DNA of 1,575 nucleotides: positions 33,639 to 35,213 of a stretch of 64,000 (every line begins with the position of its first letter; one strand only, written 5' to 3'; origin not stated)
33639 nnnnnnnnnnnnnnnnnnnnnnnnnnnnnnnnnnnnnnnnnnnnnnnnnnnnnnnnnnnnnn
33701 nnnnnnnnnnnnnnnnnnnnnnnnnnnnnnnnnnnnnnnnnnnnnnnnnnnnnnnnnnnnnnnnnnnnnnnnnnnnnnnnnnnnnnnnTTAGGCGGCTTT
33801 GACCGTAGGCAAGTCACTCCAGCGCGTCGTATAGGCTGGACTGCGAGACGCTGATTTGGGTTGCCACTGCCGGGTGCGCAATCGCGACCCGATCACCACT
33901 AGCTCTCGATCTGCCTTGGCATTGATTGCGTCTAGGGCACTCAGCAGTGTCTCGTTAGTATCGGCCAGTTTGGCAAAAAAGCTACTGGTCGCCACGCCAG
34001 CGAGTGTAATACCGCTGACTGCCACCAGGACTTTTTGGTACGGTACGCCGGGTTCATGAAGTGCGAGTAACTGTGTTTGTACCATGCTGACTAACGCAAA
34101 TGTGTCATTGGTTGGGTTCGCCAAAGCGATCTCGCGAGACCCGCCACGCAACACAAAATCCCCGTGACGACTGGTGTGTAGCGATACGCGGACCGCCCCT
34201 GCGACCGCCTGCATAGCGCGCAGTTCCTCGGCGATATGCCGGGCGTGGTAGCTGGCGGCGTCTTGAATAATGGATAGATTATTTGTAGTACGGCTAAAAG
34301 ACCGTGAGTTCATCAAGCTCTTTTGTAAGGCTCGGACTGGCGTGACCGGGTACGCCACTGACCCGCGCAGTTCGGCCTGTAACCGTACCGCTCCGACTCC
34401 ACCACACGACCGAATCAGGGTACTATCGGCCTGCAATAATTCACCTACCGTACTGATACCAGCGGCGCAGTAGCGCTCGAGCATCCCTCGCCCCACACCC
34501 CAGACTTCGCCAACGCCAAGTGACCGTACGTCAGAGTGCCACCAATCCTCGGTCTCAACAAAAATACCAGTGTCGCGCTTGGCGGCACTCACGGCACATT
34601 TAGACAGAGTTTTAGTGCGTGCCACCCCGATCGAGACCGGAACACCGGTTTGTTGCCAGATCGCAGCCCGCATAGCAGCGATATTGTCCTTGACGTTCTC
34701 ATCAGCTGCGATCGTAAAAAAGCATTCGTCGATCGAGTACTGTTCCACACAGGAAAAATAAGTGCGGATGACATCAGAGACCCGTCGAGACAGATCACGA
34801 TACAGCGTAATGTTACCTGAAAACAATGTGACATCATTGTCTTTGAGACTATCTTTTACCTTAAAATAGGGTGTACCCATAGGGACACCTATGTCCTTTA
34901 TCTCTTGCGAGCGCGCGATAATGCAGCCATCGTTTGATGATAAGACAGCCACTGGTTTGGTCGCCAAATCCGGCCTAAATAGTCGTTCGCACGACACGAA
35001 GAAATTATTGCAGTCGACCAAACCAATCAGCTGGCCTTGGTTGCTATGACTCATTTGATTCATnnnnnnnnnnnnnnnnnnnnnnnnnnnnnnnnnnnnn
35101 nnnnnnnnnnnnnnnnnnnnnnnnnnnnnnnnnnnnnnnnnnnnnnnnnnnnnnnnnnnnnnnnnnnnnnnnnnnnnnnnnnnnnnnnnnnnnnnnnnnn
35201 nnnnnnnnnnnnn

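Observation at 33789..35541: Complete umuD-umuC (Pol V) mutagenesis module with an inverted repeat at its 5' end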

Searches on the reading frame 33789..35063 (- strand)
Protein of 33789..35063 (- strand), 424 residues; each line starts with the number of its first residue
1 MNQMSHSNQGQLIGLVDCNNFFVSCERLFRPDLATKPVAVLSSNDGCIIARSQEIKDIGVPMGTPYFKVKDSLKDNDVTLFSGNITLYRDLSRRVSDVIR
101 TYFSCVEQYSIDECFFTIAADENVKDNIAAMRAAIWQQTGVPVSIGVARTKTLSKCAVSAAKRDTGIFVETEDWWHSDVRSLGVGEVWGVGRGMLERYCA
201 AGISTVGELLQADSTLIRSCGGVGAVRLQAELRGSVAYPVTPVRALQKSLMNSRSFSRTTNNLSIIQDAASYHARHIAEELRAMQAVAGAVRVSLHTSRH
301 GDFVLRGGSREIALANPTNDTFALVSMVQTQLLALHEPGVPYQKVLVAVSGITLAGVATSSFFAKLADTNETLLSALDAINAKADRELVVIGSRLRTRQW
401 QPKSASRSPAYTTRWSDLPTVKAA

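Call 3: search_protein_families(library=pfam, proteins=[window:33789-35063:-], max_evalue=0.01)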
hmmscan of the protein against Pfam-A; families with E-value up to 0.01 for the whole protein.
window:33789-35063:- (424 aa): 4 families
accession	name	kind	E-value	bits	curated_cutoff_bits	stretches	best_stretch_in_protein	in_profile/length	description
PF00817.25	IMS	-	1.2e-32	113.3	23.2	1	16-157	1-146/148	impB/mucB/samB family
PF13438.11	DUF4113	-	1.1e-14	54.7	24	1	372-421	2-51/51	Domain of unknown function (DUF4113)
PF11799.13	IMS_C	-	2.1e-12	47.9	20.7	1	248-353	2-100/109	impB/mucB/samB family C-terminal domain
PF14520.12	HHH_5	-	0.0085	17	27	0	189-229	9-49/57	Helix-hairpin-helix domain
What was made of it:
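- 33789..35063 (-): umuC: 424-aa Y-family polymerase subunit of Pol V. Its start ATG overlaps the umuD stop (ATGA). Pfam IMS 1.2e-32, IMS_C 2.1e-12, DUF4113 1.1e-14 (call 3).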

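Call 27: search_protein_families(library=ncbifam, proteins=[window:33789-35063:-], max_evalue=0.001)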
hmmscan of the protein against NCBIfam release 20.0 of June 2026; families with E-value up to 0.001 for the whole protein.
window:33789-35063:- (424 aa): 10 families
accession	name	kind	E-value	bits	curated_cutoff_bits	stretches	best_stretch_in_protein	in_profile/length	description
NF002955.0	PRK03609.1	subfamily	2.9e-75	253.8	431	1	14-422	3-422/422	translesion error-prone DNA polymerase V subunit UmuC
NF002848.0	PRK03103.1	subfamily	3.4e-40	137.8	381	1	12-395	5-392/410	DNA polymerase IV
NF002882.0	PRK03348.1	equivalog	4.8e-38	131.1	389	1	16-404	10-394/461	DNA polymerase IV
NF002492.0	PRK01810.1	equivalog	4.1e-37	127.9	399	1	5-400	4-400/412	DNA polymerase IV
NF003015.0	PRK03858.1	subfamily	1.4e-35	123.1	367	1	16-395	12-386/399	DNA polymerase IV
NF002751.0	PRK02794.1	equivalog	6.2e-32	111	371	1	12-398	38-421/425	DNA polymerase IV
NF002883.0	PRK03352.1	equivalog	4.2e-31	108.4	330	1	15-329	9-320/347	DNA polymerase IV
NF002677.0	PRK02406.1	equivalog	5.4e-30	104.7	256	1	16-293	11-290/357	DNA polymerase IV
NF010731.0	PRK14133.1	equivalog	6e-26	91.5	362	1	15-299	7-289/352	DNA polymerase IV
NF002292.0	PRK01216.1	equivalog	1.2e-17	64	339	1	13-293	3-285/351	DNA polymerase IV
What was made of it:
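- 33789..35063 (-): NCBIfam UmuC model NF002955 scores 253.8 bits over its full length (3-422 of 422), against at most 137.8 for Pol IV models, but lies below the curated cut-off of 431 (call 27).
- On UmuC (Pol V catalytic subunit): It is nevertheless the best model, matches over its full length, and scores about twice any Pol IV model (call 27).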

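Call 37: search_solved_structures(query=window:33789-35063:-, show_alignments=1, max_evalue=1e-20)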
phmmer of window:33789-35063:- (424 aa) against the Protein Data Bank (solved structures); distinct sequences matched with E-value up to 1e-20: 0.
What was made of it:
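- Tried and rejected: A PDB sequence search for UmuC gave no hit at 1e-20 or better (call 37).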
